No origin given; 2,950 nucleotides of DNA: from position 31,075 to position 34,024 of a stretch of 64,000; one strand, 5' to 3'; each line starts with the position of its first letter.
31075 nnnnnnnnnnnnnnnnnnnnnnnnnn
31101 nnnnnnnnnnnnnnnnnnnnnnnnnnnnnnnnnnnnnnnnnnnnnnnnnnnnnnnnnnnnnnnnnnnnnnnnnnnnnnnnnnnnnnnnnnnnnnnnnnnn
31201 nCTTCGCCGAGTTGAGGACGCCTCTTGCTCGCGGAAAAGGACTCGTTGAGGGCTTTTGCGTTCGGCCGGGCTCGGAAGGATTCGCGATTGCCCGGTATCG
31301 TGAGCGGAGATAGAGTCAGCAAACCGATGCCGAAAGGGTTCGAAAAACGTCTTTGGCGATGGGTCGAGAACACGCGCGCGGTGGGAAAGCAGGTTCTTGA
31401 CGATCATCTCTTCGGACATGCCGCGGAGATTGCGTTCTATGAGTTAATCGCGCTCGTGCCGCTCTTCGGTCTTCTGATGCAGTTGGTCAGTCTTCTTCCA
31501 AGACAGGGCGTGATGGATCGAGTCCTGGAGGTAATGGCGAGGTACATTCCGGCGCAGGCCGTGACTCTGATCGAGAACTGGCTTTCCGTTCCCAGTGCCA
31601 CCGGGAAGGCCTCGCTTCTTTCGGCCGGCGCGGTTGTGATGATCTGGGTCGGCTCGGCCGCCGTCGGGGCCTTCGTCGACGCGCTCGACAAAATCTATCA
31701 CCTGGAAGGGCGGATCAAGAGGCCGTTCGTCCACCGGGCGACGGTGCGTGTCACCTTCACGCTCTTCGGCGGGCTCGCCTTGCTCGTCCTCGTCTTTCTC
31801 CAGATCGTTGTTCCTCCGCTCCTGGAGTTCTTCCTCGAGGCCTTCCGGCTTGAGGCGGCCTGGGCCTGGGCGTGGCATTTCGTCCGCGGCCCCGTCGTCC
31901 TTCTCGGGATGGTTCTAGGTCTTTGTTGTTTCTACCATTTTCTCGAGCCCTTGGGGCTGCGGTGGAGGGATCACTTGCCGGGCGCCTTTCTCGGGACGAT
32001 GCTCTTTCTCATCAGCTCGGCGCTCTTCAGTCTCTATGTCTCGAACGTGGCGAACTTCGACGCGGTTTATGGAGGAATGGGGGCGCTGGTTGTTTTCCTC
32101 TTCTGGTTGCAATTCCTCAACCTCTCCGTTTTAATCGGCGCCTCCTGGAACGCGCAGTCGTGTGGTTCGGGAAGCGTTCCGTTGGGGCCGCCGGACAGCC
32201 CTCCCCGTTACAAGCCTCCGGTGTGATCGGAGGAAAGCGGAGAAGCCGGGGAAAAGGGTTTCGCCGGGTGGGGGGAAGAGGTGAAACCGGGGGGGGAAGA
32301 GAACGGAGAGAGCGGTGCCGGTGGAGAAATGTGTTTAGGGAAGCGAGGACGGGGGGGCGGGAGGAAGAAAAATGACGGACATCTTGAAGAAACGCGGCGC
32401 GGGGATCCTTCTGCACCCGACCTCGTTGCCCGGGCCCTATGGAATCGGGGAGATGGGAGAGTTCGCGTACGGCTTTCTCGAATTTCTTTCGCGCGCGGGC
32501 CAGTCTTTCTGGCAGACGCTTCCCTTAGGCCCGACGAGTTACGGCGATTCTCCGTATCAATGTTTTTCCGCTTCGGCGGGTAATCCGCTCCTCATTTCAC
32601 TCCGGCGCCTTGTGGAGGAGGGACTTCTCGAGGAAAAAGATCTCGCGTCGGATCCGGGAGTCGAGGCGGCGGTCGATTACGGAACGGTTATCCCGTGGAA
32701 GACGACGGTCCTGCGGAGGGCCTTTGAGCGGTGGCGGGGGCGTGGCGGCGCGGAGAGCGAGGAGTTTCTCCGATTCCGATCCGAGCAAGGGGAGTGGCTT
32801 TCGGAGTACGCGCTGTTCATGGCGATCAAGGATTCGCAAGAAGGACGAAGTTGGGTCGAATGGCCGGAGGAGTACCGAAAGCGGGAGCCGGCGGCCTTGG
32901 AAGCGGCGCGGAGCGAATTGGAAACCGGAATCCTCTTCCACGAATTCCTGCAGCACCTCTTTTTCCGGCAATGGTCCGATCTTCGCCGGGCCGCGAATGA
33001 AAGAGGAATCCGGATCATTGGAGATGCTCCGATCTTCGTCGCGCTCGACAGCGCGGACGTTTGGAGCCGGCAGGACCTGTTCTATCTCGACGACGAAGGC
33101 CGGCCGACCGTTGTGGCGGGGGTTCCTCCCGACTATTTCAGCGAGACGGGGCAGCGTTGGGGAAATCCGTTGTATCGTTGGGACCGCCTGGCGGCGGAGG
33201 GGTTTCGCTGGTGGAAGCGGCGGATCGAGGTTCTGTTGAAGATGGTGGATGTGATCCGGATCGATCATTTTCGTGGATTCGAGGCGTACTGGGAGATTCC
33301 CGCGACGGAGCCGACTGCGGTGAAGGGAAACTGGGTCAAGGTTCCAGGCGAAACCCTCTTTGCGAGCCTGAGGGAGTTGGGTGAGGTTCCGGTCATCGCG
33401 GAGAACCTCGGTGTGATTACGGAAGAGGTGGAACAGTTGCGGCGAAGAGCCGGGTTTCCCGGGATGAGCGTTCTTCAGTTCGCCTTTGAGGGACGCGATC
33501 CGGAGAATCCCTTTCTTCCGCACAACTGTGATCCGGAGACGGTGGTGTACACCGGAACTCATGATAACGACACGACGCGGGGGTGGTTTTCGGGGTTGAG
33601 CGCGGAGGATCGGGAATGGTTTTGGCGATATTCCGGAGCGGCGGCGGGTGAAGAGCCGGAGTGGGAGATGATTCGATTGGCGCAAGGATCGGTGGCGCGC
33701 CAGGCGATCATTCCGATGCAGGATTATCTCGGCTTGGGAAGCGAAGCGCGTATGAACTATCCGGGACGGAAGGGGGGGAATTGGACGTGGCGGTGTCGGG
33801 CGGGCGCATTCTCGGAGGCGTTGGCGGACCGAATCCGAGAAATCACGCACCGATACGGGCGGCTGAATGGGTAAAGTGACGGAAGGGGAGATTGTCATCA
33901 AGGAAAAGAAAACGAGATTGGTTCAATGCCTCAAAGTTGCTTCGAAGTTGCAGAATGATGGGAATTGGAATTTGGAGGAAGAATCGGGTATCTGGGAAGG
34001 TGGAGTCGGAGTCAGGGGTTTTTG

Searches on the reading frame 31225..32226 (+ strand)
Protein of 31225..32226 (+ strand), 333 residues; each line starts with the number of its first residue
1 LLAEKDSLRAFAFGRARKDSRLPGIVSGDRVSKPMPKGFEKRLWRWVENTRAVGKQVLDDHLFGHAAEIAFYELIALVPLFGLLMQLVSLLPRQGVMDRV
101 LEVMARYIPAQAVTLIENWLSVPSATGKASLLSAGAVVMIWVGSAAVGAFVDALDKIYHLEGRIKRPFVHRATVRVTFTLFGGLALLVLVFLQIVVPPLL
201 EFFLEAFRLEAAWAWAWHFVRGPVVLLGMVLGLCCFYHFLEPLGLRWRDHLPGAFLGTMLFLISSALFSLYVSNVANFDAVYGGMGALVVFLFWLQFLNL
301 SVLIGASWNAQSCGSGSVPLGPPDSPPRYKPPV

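Call 6: search_protein_families(library=pfam, proteins=[window:31225-32226:+], max_evalue=0.01)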
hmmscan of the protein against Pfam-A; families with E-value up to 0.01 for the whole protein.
window:31225-32226:+ (333 aa): 1 family
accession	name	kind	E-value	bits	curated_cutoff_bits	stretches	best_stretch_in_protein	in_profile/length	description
PF03631.20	Virul_fac_BrkB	-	3.4e-50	171.5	33.7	1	59-311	2-254/259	Virulence factor BrkB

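Call 7: search_protein_families(library=ncbifam, proteins=[window:31225-32226:+], max_evalue=0.01)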
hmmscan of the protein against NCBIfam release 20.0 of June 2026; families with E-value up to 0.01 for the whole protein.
window:31225-32226:+ (333 aa): 3 families
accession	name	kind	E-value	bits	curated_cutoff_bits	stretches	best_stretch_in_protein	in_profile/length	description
TIGR00765.1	yihY_not_rbn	subfamily_domain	1.4e-28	100.5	73.15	1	55-310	8-254/259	YihY family inner membrane protein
NF003256.0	PRK04214.1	equivalog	6.6e-19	68.2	500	1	48-309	18-270/412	ribonuclease BN/unknown domain fusion protein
NF002457.0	PRK01637.1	equivalog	9.4e-13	48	307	1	42-308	12-270/295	virulence factor BrkB family protein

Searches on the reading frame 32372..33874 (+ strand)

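Call 6: search_protein_families(library=pfam, proteins=[window:32372-33874:+], max_evalue=0.01)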
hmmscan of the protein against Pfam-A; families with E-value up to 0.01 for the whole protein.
window:32372-33874:+ (500 aa): 1 family
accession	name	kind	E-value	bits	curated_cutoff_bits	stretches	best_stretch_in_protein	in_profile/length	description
PF02446.23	Glyco_hydro_77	-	2e-178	594.5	25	1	14-478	1-462/465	4-alpha-glucanotransferase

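Call 7: search_protein_families(library=ncbifam, proteins=[window:32372-33874:+], max_evalue=0.01)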
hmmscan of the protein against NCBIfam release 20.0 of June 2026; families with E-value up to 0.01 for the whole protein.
window:32372-33874:+ (500 aa): 9 families
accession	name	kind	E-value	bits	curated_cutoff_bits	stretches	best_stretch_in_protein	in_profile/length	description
NF011080.0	PRK14508.1-3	subfamily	7.7e-214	710.9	477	1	6-497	3-495/496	4-alpha-glucanotransferase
NF011078.0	PRK14508.1-1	subfamily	1.5e-164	548.5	776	1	5-499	1-498/503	4-alpha-glucanotransferase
NF011083.0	PRK14510.1-2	equivalog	7.2e-160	533.8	1322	2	123-498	830-1185/1186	bifunctional glycogen debranching protein GlgX/4-alpha-glucanotransferase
NF011079.0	PRK14508.1-2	subfamily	1.6e-159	531.7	555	1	4-477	6-482/506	4-alpha-glucanotransferase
TIGR00217.1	malQ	equivalog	5.9e-117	391.9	205.65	1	5-497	39-587/587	4-alpha-glucanotransferase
NF011081.0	PRK14508.1-4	equivalog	4.4e-90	302.5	556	1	8-477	23-506/529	4-alpha-glucanotransferase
NF011077.0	PRK14507.1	equivalog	2.6e-38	131.2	2148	1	99-422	277-605/1693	malto-oligosyltrehalose synthase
NF008274.0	PRK11052.1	equivalog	1.8e-31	109.5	806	1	99-407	248-559/695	4-alpha-glucanotransferase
NF011082.0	PRK14510.1-1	equivalog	5.9e-25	86.9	2511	1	98-415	976-1292/1410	bifunctional glycogen debranching protein GlgX/4-alpha-glucanotransferase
